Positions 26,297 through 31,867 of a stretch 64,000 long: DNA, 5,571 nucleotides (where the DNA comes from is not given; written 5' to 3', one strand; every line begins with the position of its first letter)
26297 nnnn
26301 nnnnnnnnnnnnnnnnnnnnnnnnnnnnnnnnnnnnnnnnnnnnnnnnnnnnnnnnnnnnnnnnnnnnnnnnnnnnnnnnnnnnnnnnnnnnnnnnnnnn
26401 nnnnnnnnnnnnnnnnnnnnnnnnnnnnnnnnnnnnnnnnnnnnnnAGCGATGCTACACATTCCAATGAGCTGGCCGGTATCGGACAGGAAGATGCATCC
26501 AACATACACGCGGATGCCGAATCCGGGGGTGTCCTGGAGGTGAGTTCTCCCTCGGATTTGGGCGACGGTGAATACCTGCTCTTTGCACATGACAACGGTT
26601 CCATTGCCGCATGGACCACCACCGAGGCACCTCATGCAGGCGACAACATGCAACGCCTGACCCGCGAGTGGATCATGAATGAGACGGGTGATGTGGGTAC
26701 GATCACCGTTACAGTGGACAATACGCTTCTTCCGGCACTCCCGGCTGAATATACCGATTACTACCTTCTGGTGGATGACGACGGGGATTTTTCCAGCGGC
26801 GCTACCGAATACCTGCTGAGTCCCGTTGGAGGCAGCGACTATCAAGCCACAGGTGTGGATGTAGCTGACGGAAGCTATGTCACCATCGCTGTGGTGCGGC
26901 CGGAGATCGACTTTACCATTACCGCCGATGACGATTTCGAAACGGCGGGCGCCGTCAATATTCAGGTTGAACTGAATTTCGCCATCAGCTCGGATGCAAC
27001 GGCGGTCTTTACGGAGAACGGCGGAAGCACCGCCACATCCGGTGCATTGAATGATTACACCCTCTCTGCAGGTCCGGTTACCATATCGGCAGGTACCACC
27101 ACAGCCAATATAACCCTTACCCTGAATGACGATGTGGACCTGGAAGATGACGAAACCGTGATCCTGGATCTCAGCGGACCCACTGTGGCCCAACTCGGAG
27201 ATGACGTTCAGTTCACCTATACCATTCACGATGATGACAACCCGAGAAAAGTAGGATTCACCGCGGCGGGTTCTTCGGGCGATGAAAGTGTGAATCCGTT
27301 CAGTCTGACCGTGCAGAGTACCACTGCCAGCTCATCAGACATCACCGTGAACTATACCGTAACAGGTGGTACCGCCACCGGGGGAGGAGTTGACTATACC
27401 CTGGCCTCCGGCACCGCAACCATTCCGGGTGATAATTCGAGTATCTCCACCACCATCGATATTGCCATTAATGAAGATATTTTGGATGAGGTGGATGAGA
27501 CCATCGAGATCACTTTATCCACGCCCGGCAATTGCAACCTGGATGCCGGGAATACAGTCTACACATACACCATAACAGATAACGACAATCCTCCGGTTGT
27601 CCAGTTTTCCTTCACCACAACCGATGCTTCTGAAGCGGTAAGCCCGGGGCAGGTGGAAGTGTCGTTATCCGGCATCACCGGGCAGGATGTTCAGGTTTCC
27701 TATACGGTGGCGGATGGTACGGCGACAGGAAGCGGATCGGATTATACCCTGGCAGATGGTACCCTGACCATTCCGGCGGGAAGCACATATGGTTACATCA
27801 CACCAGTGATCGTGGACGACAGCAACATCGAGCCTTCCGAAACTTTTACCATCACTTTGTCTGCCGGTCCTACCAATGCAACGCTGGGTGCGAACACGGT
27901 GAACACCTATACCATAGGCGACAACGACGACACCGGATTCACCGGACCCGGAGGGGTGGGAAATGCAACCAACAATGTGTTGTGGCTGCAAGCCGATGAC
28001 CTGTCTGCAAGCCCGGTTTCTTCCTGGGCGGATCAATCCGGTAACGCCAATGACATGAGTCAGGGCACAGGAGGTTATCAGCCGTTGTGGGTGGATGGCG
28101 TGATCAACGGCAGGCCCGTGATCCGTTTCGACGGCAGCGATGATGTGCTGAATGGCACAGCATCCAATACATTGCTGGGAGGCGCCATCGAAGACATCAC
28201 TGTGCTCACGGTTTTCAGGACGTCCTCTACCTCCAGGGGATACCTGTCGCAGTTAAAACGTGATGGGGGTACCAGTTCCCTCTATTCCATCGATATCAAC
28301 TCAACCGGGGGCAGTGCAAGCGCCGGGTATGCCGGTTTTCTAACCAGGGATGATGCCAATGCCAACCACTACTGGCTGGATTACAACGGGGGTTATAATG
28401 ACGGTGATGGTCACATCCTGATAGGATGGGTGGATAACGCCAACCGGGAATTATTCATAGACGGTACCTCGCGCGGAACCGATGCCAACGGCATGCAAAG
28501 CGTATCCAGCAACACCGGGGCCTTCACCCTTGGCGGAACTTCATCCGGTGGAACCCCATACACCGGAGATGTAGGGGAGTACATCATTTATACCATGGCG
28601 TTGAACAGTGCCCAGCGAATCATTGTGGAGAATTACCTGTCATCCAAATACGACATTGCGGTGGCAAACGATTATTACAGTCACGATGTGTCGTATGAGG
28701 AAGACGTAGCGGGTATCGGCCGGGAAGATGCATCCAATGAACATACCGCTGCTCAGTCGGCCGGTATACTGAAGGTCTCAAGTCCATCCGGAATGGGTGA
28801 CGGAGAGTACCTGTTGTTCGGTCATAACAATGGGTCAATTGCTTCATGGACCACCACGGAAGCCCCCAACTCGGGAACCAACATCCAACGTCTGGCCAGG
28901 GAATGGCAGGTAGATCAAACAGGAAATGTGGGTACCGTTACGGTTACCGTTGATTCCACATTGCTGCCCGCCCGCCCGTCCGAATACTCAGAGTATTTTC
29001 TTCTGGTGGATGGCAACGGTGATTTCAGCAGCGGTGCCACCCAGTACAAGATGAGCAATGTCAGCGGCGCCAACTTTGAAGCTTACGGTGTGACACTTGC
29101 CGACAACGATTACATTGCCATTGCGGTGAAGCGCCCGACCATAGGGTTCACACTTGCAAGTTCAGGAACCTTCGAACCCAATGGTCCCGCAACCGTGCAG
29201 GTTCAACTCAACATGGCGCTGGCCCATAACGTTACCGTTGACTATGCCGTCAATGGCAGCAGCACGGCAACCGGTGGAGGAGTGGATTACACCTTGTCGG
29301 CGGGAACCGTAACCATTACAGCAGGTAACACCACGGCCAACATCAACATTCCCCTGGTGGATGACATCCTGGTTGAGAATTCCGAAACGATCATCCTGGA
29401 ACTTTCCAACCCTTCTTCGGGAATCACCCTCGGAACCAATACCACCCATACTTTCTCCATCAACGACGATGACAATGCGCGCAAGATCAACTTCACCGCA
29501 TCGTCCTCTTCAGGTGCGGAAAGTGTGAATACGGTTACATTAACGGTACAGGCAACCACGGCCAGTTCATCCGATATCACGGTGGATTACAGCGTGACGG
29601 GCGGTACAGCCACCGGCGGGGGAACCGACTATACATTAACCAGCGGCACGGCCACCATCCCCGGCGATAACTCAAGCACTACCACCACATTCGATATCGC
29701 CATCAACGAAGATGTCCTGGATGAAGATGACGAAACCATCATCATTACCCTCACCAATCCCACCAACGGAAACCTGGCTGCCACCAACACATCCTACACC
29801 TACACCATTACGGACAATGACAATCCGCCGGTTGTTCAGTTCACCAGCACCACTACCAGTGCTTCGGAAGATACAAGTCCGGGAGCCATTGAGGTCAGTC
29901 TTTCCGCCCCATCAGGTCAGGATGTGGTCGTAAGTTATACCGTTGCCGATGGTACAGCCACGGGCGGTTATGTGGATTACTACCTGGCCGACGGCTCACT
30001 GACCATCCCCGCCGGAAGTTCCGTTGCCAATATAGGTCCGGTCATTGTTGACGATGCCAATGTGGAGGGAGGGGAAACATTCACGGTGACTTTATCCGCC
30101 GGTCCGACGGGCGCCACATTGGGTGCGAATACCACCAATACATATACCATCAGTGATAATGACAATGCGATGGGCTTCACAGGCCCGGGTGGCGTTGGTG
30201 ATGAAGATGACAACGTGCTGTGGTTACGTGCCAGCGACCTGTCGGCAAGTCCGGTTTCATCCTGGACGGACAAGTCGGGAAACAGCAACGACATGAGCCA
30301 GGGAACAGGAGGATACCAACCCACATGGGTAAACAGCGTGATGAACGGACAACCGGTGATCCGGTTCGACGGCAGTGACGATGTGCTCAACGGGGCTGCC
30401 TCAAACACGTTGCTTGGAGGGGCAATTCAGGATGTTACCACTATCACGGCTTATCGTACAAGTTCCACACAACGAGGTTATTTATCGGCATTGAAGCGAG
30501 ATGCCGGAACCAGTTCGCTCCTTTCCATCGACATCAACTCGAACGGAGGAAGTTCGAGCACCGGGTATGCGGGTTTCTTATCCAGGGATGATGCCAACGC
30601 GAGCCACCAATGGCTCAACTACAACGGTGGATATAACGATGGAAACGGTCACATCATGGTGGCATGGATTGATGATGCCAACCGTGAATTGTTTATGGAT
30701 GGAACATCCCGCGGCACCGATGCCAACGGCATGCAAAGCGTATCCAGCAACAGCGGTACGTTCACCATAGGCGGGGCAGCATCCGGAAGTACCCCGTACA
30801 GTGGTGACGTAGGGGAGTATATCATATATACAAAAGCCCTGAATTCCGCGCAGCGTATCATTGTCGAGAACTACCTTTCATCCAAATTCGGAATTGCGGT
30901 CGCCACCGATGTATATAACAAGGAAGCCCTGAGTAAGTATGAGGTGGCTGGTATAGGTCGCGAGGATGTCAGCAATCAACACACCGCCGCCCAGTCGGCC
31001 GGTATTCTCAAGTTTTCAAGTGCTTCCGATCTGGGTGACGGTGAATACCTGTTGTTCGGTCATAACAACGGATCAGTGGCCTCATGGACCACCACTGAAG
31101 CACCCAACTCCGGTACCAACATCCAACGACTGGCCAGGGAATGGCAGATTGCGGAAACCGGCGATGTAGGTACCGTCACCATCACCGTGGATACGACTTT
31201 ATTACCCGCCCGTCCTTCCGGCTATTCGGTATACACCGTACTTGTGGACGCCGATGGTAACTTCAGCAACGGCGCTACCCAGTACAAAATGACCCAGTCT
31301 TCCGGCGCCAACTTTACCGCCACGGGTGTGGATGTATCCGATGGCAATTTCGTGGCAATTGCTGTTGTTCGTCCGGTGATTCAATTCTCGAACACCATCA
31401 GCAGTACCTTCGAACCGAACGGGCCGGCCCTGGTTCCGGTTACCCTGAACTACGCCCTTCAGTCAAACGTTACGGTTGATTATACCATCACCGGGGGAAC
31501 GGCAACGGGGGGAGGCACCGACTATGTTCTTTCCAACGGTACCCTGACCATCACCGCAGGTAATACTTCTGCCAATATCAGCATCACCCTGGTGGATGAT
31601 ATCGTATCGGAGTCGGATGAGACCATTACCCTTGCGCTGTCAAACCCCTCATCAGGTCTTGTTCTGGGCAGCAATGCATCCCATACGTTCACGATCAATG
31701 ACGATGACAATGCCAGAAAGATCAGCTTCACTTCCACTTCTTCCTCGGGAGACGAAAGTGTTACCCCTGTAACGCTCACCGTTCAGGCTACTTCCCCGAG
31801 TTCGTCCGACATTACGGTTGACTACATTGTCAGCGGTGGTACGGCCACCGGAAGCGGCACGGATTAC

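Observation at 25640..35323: Giant 3227-aa T9SS protein built from four tandem LamG-plus-Calx-beta modules with highly similar ~2.24-kb nucleotide repeats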

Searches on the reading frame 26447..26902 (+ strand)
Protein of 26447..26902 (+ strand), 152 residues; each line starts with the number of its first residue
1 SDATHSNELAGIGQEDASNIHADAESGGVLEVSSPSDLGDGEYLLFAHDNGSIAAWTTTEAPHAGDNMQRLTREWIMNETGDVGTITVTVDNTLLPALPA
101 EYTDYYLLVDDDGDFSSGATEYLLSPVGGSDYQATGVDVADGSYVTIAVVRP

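Call 14: search_protein_families(library=pfam, proteins=[window:26447-26902:+], max_evalue=1)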
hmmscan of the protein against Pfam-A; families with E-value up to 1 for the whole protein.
window:26447-26902:+ (152 aa): 2 families
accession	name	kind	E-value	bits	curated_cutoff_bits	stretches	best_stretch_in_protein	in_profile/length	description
PF19077.6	Big_13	-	0.1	13.5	27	0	16-48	50-82/102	Bacterial Ig-like domain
PF25162.1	DUF7827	-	0.13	12.8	27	1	64-93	4-33/120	Domain of unknown function (DUF7827)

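Call 58: search_protein_families(library=ncbifam, proteins=[window:26447-26902:+], max_evalue=1)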
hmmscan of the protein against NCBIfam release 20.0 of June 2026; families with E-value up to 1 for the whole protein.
window:26447-26902:+ (152 aa): 1 family
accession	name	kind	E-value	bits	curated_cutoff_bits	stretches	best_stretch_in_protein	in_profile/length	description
NF003409.0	PRK04778.1-3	equivalog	0.27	9.9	562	1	76-111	419-454/570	septation ring formation regulator EzrA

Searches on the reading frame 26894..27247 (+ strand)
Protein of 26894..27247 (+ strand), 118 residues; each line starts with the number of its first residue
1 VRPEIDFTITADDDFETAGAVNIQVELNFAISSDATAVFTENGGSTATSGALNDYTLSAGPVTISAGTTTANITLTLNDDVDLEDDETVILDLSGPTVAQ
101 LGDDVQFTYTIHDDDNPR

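Call 13: search_protein_families(library=pfam, proteins=[window:26894-27247:+], max_evalue=1)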
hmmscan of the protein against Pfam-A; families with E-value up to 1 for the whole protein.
window:26894-27247:+ (118 aa): 3 families
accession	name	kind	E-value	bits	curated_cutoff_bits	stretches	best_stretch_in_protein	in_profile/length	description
PF03160.20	Calx-beta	-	9.9e-05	22.8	27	1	16-115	19-119/119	Calx-beta domain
PF08522.16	BT_3987-like_N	-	0.0015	19.6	25.9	1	17-92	35-110/120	BT_3987-like, N-terminal domain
PF03423.18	CBM_25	-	0.041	14.6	27.3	1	16-79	43-103/106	Carbohydrate binding domain (family 25)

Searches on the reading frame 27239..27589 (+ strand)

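Call 13: search_protein_families(library=pfam, proteins=[window:27239-27589:+], max_evalue=1)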
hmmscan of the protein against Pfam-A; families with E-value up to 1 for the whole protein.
window:27239-27589:+ (117 aa): 2 families
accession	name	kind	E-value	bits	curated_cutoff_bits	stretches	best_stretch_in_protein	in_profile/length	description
PF03160.20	Calx-beta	-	4.1e-09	36.9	27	1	4-115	7-118/119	Calx-beta domain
PF15967.10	Nucleoporin_FG2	-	0.029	13.3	32.3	1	5-75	109-177/604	Nucleoporin FG repeated region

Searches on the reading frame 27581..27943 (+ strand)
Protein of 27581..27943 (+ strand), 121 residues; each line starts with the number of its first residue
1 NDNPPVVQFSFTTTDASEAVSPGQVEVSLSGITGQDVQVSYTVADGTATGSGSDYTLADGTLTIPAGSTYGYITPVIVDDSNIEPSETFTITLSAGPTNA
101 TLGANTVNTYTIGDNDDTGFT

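Call 13: search_protein_families(library=pfam, proteins=[window:27581-27943:+], max_evalue=1)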
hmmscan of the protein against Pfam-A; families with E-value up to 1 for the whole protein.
window:27581-27943:+ (121 aa): 3 families
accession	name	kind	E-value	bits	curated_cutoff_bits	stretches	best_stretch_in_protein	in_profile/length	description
PF03160.20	Calx-beta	-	4e-17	62.8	27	1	2-116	3-119/119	Calx-beta domain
PF08522.16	BT_3987-like_N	-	0.0028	18.8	25.9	1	6-93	13-111/120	BT_3987-like, N-terminal domain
PF07550.17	Shr-like_HID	-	0.037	14.9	22.3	1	41-68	31-56/82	Heme-binding protein Shr-like, Hb-interacting domain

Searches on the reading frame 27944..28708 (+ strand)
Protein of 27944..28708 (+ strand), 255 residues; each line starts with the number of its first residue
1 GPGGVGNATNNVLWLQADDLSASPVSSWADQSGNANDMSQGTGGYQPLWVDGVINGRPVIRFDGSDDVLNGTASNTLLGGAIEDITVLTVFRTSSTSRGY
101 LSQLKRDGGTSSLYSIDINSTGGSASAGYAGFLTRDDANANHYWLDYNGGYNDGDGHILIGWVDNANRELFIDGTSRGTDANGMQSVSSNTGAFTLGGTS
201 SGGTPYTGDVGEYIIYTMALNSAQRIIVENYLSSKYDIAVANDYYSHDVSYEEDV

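Call 14: search_protein_families(library=pfam, proteins=[window:27944-28708:+], max_evalue=1)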
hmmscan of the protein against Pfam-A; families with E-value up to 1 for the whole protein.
window:27944-28708:+ (255 aa): 1 family
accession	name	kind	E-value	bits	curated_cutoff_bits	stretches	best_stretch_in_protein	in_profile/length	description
PF13385.13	Laminin_G_3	-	9e-06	26.3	27.6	1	113-224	45-149/151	Concanavalin A-like lectin/glucanases superfamily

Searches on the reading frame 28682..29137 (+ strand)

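Call 14: search_protein_families(library=pfam, proteins=[window:28682-29137:+], max_evalue=1)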
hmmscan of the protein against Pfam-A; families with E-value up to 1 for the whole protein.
window:28682-29137:+ (152 aa): 1 family
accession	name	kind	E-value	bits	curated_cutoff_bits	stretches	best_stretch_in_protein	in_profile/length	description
PF01065.24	Adeno_hexon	-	0.023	13.7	25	1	57-140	167-246/586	Hexon, adenovirus major coat protein, N-terminal domain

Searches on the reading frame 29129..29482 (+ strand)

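Call 13: search_protein_families(library=pfam, proteins=[window:29129-29482:+], max_evalue=1)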
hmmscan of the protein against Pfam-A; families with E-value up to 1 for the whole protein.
window:29129-29482:+ (118 aa): 7 families
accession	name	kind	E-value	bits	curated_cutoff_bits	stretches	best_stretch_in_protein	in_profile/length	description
PF03160.20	Calx-beta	-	1.6e-13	51.1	27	1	3-115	6-119/119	Calx-beta domain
PF03442.20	CBM_X2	-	0.00075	20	28.9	1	11-65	4-56/83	Carbohydrate binding domain X2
PF06030.18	WxLIP_PGBD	-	0.0089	16.5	27.3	1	16-68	24-76/121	WxL Interacting Protein, peptidoglycan binding domain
PF20579.4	LapA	-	0.009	16.8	27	1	22-96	4-78/99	LapA domain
PF01723.21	Chorion_1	-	0.011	16.2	22.3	1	5-72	86-146/169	Chorion protein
PF08522.16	BT_3987-like_N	-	0.014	16.5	25.9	1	20-78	26-98/120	BT_3987-like, N-terminal domain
PF17957.7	Big_7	-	0.24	12.5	24.1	1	11-69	10-67/70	Bacterial Ig domain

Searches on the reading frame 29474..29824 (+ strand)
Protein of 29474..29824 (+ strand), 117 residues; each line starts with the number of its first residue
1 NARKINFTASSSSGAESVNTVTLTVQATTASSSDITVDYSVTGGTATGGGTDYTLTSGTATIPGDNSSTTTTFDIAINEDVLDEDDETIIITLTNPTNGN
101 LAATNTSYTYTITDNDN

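Call 13: search_protein_families(library=pfam, proteins=[window:29474-29824:+], max_evalue=1)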
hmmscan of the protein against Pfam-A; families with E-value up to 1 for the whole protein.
window:29474-29824:+ (117 aa): 4 families
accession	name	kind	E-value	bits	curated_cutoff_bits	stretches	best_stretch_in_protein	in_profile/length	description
PF03160.20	Calx-beta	-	5.3e-11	43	27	1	4-116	7-119/119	Calx-beta domain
PF14683.12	CBM-like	-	0.0039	17.5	27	1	3-98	55-144/160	Polysaccharide lyase family 4, domain III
PF13753.12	SWM_repeat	-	0.037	14.7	27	0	18-40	60-82/86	Putative flagellar system-associated repeat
PF20251.4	Big_14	-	0.94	9.9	27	0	71-114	3-45/104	Bacterial Ig-like domain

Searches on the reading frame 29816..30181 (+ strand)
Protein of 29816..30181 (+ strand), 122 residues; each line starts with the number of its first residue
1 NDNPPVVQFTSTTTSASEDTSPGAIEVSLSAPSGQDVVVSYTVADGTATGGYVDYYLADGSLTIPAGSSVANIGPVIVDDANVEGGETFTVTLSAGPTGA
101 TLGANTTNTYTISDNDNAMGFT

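Call 13: search_protein_families(library=pfam, proteins=[window:29816-30181:+], max_evalue=1)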
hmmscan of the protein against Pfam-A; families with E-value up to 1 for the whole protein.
window:29816-30181:+ (122 aa): 4 families
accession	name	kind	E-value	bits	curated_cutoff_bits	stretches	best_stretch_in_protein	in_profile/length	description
PF03160.20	Calx-beta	-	1.6e-15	57.6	27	1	2-116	3-119/119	Calx-beta domain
PF08522.16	BT_3987-like_N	-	0.011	16.8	25.9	1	7-89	14-107/120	BT_3987-like, N-terminal domain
PF17357.7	FIT1_2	-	0.11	13.2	26.1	1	84-122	39-76/86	Facilitor Of iron transport 1 and 2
PF01483.27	P_proprotein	-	0.16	12.6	21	1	18-55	11-48/86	Proprotein convertase P-domain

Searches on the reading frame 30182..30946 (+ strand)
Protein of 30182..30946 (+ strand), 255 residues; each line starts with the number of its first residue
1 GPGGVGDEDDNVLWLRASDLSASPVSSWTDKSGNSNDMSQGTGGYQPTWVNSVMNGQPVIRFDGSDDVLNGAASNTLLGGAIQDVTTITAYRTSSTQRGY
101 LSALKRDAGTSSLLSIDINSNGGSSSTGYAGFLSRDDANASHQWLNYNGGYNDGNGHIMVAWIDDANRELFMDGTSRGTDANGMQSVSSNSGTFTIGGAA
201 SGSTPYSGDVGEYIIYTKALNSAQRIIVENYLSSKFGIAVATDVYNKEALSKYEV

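Call 14: search_protein_families(library=pfam, proteins=[window:30182-30946:+], max_evalue=1)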
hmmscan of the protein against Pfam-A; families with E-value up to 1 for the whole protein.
window:30182-30946:+ (255 aa): 3 families
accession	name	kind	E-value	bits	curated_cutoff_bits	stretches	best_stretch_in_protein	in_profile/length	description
PF13385.13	Laminin_G_3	-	9.8e-07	29.5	27.6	1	134-224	59-149/151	Concanavalin A-like lectin/glucanases superfamily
PF15904.10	LIP1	-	0.061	14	26.3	1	65-116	18-71/90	LKB1 serine/threonine kinase interacting protein 1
PF00511.22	PPV_E2_C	-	0.11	13.2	25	1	140-173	32-65/80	E2 (early) protein, C terminal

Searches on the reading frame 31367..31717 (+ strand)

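Call 13: search_protein_families(library=pfam, proteins=[window:31367-31717:+], max_evalue=1)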
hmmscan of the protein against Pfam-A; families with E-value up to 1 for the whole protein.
window:31367-31717:+ (117 aa): 7 families
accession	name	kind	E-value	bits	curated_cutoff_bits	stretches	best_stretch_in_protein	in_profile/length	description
PF03160.20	Calx-beta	-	5.4e-19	68.8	27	1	3-114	6-119/119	Calx-beta domain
PF16397.10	DUF5006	-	0.00085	19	34.1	1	34-103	176-244/263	Domain of unknown function (DUF5006)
PF03442.20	CBM_X2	-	0.0021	18.5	28.9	1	12-64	5-56/83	Carbohydrate binding domain X2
PF05215.19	Spiralin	-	0.015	16.3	25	1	36-72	44-75/81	Spiralin domain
PF08522.16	BT_3987-like_N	-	0.086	14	25.9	1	52-79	72-99/120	BT_3987-like, N-terminal domain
PF20579.4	LapA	-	0.09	13.6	27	1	30-98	12-81/99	LapA domain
PF23374.1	Fn3_arc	-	0.17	12.4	28.9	1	10-69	13-74/78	Archaeal fibronectin-III type-like domain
